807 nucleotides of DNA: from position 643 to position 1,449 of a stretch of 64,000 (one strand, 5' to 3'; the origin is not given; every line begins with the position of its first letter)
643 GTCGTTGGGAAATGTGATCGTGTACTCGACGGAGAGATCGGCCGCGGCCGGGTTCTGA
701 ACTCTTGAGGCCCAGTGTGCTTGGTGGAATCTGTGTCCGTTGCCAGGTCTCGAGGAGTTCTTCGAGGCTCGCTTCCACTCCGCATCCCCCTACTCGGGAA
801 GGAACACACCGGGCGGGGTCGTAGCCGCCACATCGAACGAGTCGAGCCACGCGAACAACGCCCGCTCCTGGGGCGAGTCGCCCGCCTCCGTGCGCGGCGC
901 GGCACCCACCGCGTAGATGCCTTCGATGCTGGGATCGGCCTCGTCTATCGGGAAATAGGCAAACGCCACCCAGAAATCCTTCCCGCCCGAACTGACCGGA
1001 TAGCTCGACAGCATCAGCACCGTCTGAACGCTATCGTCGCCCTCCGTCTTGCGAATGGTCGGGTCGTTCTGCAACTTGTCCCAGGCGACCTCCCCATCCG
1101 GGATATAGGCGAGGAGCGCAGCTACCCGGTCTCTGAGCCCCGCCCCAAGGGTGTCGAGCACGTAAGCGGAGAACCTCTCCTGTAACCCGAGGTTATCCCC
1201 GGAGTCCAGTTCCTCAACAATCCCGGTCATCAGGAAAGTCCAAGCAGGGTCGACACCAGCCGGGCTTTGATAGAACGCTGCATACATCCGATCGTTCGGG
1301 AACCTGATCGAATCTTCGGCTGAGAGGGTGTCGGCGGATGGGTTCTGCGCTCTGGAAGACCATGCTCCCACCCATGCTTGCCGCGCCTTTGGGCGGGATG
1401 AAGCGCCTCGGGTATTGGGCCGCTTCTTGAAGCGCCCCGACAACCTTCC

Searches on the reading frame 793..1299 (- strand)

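Call 5: search_protein_families(library=pfam, proteins=[window:793-1299:-], max_evalue=1)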
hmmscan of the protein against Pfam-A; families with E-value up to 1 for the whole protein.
window:793-1299:- (169 aa): 2 families
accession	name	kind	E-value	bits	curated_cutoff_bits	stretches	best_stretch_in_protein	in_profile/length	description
PF17117.11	DUF5104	-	0.012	16.6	27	1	27-130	2-101/107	Domain of unknown function (DUF5104)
PF16078.10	2-oxogl_dehyd_N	-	0.15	12.1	27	1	3-20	13-30/41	2-oxoglutarate dehydrogenase N-terminus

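Call 6: search_protein_families(library=ncbifam, proteins=[window:793-1299:-], max_evalue=1)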
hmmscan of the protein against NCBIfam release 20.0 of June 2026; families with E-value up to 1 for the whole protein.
window:793-1299:- (169 aa): 0 families
